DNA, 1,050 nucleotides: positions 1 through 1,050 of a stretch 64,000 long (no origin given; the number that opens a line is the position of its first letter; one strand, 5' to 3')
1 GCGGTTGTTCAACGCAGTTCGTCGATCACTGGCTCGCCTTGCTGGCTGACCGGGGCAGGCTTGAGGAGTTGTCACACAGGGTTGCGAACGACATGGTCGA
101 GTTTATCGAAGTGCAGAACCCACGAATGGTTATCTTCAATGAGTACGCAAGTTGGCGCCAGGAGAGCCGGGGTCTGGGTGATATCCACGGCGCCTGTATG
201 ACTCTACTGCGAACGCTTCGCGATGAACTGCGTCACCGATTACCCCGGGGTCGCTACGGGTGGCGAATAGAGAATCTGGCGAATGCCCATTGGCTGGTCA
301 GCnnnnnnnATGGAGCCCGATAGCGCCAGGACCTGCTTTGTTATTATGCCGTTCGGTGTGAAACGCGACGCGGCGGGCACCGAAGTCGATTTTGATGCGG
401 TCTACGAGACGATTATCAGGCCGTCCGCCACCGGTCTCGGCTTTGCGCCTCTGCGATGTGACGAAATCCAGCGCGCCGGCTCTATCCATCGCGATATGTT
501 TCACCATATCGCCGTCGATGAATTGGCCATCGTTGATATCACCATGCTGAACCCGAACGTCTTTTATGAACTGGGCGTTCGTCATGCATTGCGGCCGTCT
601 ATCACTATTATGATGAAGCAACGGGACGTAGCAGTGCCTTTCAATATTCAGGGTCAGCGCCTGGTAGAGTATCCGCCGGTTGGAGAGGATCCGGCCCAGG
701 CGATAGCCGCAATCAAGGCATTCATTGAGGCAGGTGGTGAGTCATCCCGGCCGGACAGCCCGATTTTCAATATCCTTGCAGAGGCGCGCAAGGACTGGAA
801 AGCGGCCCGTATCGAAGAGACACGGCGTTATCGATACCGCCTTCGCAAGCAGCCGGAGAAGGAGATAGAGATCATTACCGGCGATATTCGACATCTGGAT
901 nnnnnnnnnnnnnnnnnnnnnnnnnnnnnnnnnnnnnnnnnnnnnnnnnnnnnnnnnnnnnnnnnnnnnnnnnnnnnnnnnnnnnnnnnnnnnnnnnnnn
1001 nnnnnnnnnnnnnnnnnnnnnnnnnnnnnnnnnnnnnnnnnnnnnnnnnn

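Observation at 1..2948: Operon pairing two paralogous TIR-like/deoxyribosyltransferase-like domains with a macro domain and a DUF4071/TPR module: candidate nucleotide-signalling conflict system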

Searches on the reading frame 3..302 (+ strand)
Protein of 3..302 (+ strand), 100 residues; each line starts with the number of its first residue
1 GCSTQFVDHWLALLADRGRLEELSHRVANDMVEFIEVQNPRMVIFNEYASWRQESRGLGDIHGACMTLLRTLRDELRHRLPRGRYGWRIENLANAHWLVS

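Call 4: search_protein_families(library=pfam, proteins=[window:3-302:+], max_evalue=1)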
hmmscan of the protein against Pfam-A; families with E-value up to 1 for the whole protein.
window:3-302:+ (100 aa): 0 families

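Call 5: search_protein_families(library=padloc, proteins=[window:3-302:+], max_evalue=1)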
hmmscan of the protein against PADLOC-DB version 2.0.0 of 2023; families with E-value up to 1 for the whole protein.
window:3-302:+ (100 aa): 0 families

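Call 6: search_protein_families(library=ncbifam, proteins=[window:3-302:+], max_evalue=1)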
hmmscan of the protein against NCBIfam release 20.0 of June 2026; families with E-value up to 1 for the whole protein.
window:3-302:+ (100 aa): 0 families

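Call 82: search_protein_representatives(protein=window:3-302:+)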
Query: 100 residues. Proteins with E-value up to 0.001 (for the whole library): 26; up to 1e-10: 1; up to 1e-30: 1. The best 26 are listed.
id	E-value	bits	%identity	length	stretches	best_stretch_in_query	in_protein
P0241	1.8e-62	224.4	100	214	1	1-100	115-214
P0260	2.5e-10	56.8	34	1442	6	56-88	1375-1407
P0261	4.5e-10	56.0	40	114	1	2-83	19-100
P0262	1.1e-09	54.8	44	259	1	2-76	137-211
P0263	5.5e-09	52.6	37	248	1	2-99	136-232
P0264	1.6e-08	51.1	38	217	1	2-80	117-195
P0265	5.1e-08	49.4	37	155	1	2-77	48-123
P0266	1.3e-07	48.1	35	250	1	2-76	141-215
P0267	4.2e-07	46.5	38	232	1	2-80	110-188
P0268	7.0e-07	45.8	36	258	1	2-78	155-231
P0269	1.2e-06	45.1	42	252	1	2-88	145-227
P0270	3.0e-06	43.7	36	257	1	2-76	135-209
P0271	3.5e-06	43.5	35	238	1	2-99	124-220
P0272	4.0e-06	43.4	32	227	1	2-75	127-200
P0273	9.4e-06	42.2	34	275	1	1-79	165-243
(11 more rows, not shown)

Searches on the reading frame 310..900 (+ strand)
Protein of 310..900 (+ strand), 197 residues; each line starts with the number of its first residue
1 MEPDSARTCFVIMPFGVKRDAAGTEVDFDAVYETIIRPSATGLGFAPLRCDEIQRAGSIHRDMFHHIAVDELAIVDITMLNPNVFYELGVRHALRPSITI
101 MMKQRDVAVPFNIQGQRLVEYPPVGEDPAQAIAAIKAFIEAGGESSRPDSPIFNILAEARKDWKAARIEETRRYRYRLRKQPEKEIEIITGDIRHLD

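Call 13: search_protein_families(library=pfam, proteins=[window:310-900:+], max_evalue=10)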
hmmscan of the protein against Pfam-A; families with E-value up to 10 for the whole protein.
window:310-900:+ (197 aa): 0 families

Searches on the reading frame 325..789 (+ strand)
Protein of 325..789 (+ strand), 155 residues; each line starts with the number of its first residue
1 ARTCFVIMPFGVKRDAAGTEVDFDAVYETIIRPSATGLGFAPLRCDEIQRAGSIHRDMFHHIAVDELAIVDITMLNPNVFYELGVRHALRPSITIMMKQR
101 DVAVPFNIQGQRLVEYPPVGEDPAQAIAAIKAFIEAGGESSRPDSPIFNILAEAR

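Call 71: search_solved_structures(query=A5, max_evalue=10, show_alignments=4)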
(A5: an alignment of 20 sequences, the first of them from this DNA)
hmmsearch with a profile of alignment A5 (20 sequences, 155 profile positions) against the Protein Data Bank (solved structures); distinct sequences matched with E-value up to 10: 13.
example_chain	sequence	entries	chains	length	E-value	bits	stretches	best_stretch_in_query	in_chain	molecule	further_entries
2klh_A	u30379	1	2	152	0.055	16.3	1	27-90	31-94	c-Myc-responsive protein Rcl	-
4fyh_A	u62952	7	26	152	0.095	15.5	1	27-90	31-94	Deoxyribonucleoside 5'-monophosphate N-glycosidase | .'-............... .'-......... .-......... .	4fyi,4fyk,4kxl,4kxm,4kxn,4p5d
2khz_A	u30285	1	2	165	0.19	14.5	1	27-90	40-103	c-Myc-responsive protein Rcl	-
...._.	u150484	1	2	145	0.25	14.2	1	44-93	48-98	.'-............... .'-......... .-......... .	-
8qgy_A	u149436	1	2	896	0.29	14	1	56-97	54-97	Mitogen-activated protein kinase kinase kinase 5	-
8rps_C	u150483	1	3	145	0.42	13.4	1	44-93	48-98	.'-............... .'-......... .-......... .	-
8os9_A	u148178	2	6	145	0.72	12.7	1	44-93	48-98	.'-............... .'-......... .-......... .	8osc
8rqd_C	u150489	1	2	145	0.72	12.7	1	44-93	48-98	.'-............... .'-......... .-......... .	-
9da1_A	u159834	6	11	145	0.72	12.7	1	44-93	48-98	5-hydroxymethyl-dUMP N-hydrolase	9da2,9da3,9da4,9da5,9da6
4p5e_A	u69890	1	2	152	0.8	12.5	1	44-93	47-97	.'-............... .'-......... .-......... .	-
9i3q_A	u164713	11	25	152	0.8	12.5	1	44-93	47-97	5-hydroxymethyl-dUMP N-hydrolase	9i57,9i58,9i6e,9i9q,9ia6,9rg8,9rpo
8qhr_A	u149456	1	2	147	1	12.2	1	46-93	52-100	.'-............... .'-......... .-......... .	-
6dk2_A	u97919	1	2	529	1.8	11.4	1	64-90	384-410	SusD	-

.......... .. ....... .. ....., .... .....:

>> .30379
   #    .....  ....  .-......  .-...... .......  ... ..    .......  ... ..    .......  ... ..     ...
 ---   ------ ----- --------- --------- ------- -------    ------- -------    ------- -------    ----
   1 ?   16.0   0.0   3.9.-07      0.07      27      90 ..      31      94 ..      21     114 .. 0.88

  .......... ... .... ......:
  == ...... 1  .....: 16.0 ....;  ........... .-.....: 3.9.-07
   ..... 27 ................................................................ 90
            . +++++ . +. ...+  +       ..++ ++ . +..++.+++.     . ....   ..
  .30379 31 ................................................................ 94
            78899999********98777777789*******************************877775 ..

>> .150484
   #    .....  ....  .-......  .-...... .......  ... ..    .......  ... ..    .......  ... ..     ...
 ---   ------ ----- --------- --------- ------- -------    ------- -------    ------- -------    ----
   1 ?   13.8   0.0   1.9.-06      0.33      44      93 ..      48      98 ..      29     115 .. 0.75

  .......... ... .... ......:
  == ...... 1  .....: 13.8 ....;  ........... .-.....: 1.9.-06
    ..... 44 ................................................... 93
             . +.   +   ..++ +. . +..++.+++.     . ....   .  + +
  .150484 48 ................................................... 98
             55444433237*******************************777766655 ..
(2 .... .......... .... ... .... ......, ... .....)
